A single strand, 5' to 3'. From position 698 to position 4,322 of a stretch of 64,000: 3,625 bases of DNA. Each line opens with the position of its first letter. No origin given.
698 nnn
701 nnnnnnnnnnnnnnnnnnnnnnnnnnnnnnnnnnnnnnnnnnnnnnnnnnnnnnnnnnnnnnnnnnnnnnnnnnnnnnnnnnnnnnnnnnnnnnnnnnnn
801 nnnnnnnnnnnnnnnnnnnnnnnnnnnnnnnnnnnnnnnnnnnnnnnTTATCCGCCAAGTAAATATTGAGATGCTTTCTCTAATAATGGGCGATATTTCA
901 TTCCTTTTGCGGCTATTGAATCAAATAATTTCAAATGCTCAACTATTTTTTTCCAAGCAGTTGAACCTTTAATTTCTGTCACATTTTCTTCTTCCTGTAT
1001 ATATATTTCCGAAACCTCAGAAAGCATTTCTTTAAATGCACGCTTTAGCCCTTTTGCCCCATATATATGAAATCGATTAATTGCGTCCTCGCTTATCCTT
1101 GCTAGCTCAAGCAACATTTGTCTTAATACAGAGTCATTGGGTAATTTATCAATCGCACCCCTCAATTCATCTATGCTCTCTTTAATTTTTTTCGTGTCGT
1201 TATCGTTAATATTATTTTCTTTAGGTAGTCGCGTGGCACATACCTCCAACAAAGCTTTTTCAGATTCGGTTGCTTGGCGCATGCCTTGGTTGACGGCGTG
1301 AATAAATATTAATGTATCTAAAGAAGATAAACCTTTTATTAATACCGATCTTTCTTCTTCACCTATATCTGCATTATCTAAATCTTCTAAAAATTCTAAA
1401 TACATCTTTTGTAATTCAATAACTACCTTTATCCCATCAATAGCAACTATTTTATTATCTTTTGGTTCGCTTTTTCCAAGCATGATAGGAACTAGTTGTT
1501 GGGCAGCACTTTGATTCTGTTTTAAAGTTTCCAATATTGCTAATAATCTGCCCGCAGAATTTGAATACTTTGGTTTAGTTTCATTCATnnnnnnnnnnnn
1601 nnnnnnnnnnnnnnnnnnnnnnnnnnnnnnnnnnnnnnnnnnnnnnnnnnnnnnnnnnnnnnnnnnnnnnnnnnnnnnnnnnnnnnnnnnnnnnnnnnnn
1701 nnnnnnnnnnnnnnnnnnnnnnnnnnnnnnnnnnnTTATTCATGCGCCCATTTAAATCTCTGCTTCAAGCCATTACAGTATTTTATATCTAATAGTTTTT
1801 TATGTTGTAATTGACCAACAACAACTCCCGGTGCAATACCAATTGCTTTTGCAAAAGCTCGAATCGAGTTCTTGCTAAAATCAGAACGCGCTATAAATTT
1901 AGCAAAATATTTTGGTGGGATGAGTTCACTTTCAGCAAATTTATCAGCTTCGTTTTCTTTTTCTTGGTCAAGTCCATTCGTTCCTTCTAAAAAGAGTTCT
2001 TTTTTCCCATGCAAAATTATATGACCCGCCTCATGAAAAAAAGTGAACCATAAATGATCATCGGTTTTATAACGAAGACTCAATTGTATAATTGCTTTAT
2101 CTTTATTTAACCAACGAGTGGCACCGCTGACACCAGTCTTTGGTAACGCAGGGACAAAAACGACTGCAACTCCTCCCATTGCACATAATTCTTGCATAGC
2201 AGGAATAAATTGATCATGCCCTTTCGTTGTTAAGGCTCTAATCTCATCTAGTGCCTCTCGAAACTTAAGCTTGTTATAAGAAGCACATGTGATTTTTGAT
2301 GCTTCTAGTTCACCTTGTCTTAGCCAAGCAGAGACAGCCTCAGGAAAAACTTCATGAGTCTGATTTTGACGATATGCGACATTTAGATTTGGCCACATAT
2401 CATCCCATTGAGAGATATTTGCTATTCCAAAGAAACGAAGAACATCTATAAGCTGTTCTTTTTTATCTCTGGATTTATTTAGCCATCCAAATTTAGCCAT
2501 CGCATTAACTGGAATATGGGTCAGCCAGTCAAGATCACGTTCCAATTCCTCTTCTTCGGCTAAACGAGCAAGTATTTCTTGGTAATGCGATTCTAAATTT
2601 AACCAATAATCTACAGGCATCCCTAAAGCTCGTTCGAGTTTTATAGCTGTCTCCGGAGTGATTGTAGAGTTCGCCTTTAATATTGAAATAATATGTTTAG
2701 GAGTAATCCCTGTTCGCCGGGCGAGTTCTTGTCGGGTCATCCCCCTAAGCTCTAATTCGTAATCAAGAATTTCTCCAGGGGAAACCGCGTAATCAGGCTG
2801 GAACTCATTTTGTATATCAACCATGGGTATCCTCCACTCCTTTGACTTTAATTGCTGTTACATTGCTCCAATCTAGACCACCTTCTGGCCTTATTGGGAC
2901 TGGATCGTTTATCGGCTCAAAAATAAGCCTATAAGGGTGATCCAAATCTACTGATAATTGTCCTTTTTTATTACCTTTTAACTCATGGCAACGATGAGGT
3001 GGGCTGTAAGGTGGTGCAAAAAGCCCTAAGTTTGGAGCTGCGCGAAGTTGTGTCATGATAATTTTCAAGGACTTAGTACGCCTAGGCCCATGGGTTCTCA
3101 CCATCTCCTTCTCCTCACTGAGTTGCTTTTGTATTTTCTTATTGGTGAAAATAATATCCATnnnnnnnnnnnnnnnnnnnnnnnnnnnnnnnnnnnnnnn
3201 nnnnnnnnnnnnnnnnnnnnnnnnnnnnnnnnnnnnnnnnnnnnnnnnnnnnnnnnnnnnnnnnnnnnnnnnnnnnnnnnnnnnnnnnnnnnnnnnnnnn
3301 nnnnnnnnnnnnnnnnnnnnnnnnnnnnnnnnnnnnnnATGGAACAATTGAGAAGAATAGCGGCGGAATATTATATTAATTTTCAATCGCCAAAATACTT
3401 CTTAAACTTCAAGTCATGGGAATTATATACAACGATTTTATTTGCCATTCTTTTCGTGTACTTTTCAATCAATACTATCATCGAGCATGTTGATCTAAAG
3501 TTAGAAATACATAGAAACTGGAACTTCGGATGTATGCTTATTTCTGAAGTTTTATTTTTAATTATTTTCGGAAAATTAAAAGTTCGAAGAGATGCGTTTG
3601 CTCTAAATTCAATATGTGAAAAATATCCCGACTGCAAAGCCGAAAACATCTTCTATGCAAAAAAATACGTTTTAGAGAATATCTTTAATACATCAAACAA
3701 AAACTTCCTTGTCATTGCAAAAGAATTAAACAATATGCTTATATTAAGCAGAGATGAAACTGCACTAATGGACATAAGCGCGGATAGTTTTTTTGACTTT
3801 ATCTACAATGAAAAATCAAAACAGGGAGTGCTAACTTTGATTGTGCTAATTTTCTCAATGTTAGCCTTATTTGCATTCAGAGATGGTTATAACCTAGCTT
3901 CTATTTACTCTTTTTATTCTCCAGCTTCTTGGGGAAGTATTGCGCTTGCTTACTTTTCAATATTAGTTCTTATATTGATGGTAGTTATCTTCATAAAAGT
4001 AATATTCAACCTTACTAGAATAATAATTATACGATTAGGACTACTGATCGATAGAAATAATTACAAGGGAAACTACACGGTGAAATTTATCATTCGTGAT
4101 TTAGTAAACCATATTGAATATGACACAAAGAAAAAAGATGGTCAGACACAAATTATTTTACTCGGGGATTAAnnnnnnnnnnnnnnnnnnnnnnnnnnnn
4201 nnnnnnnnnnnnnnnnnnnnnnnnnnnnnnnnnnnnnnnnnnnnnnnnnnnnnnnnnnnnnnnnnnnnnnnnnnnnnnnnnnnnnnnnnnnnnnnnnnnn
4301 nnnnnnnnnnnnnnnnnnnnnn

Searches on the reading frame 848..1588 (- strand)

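Call 3: search_protein_families(library=pfam, proteins=[window:848-1588:-], max_evalue=0.1)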
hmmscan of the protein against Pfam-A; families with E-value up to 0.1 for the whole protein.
window:848-1588:- (246 aa): 3 families
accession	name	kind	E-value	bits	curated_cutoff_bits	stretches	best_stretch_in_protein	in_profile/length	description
PF08506.16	Cse1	-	0.037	13.3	22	1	178-230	235-287/370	Cse1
PF20766.2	DUF447_C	-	0.075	13.5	24.8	0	116-149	12-39/53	Protein of unknown function (DUF447)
PF14687.11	DUF4460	-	0.086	13.3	25.5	0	120-145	28-53/110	Domain of unknown function (DUF4460)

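Call 4: search_protein_families(library=padloc, proteins=[window:848-1588:-], max_evalue=0.1)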
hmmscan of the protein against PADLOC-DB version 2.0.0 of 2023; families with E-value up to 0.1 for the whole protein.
window:848-1588:- (246 aa): 2 families
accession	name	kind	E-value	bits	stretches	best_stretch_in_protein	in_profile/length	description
PDLC02119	Csn2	-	0.03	12.2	1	55-149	22-113/221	-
PDLC00790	Cyclase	-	0.031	11.6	0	76-124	81-129/310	oligonucleotide-cyclase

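Call 30: search_protein_families(library=phrogs, proteins=[window:848-1588:-], max_evalue=0.01)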
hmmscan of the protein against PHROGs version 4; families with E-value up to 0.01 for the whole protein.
window:848-1588:- (246 aa): 0 families

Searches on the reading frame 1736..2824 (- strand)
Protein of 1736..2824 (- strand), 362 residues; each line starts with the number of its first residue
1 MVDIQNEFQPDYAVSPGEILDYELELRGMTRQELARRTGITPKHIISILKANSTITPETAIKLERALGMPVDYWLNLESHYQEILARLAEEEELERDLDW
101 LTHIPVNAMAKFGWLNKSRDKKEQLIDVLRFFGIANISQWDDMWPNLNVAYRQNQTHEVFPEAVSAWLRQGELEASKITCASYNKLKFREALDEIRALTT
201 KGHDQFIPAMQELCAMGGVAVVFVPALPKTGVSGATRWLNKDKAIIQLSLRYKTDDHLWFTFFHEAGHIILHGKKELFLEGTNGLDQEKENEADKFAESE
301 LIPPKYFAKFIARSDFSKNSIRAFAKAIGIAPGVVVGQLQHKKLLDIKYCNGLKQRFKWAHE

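Call 3: search_protein_families(library=pfam, proteins=[window:1736-2824:-], max_evalue=0.1)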
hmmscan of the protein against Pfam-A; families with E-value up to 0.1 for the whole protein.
window:1736-2824:- (362 aa): 10 families
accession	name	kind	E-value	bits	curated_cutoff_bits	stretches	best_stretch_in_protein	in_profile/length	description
PF01381.28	HTH_3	-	7e-12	45.6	23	1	24-74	5-55/55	Helix-turn-helix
PF06114.19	Peptidase_M78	-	5.6e-07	29.8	22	1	242-315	27-100/123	IrrE N-terminal-like domain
PF12844.13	HTH_19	-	9.6e-05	22.7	30.2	1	27-77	11-61/64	Helix-turn-helix domain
PF04760.21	IF2_N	-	0.00022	21.4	25.3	0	32-63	7-46/53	Translation initiation factor IF-2, N-terminal region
PF13443.12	HTH_26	-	0.00035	21.2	22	1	20-69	2-52/63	Cro/C1-type HTH DNA-binding domain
PF15943.11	YdaS_toxin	-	0.00081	19.6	30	1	32-67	12-47/65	Bacterial toxin YdaS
PF18216.6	N_formyltrans_C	-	0.0038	17.3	25.8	0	185-203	13-31/52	N-formyltransferase dimerization C-terminal domain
PF14174.11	YycC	-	0.0061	17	27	1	55-81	6-32/51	YycC-like protein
PF13560.12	HTH_31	-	0.0064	17.2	27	1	27-72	13-59/64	Helix-turn-helix domain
PF13545.12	HTH_Crp_2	-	0.095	13.1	27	0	28-50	22-44/70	Crp-like helix-turn-helix domain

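Call 4: search_protein_families(library=padloc, proteins=[window:1736-2824:-], max_evalue=0.1)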
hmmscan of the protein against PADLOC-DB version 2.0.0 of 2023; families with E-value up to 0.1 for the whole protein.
window:1736-2824:- (362 aa): 21 families
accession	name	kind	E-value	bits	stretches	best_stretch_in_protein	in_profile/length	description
PDLC03982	PD-Lambda-2_B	-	6e-35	119.3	1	13-342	57-376/402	-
PDLC04141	capP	-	7.5e-12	43.3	1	226-329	37-140/242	capP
PDLC03949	RmrA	-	3.4e-11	40.6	2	179-305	114-229/363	-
PDLC03953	RmrA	-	7.1e-11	39.9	2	193-309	135-251/373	-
PDLC03946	RmrA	-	1.2e-10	38.7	2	204-314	139-240/357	-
PDLC03954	RmrA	-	4e-10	37.2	1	207-314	159-264/380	-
PDLC03945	RmrA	-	3.1e-09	34.5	1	237-312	187-261/394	-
PDLC03947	RmrA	-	3.3e-09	34.1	1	229-311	180-261/383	-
PDLC03948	RmrA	-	1.3e-08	32.2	2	217-309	167-258/397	-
PDLC03944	RmrA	-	3e-08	31.1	1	240-312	181-253/384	-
PDLC03955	RmrA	-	8.2e-08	29.9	2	25-74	30-79/371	-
PDLC03952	RmrA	-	2.9e-07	27.7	1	227-309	190-271/395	-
PDLC03950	RmrA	-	5.7e-07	26.9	1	251-310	189-247/369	-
PDLC03951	RmrA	-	8.3e-05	19.7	1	259-313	206-258/400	-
PDLC04757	PDC-M64B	-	0.0016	16.4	1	23-70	37-84/128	-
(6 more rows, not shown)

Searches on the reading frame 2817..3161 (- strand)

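Call 3: search_protein_families(library=pfam, proteins=[window:2817-3161:-], max_evalue=0.1)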
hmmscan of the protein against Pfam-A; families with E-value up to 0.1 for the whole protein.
window:2817-3161:- (114 aa): 1 family
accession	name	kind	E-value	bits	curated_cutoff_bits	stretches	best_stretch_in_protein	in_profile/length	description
PF05015.19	HigB-like_toxin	-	0.0028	18.5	27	1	12-85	9-80/91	RelE-like toxin of type II toxin-antitoxin system HigB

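Call 4: search_protein_families(library=padloc, proteins=[window:2817-3161:-], max_evalue=0.1)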
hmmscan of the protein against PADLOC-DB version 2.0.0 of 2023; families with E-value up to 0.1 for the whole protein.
window:2817-3161:- (114 aa): 0 families

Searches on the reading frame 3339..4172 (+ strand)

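Call 3: search_protein_families(library=pfam, proteins=[window:3339-4172:+], max_evalue=0.1)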
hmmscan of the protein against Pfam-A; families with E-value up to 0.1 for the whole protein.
window:3339-4172:+ (277 aa): 1 family
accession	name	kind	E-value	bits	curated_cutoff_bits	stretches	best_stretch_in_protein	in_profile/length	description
PF03649.18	UPF0014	-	0.03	14.1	22.6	0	166-236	57-127/242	Uncharacterised protein family (UPF0014)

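Call 4: search_protein_families(library=padloc, proteins=[window:3339-4172:+], max_evalue=0.1)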
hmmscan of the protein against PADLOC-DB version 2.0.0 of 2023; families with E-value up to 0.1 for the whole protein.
window:3339-4172:+ (277 aa): 0 families

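Call 30: search_protein_families(library=phrogs, proteins=[window:3339-4172:+], max_evalue=0.01)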
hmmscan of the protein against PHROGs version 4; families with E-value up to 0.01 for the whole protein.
window:3339-4172:+ (277 aa): 0 families
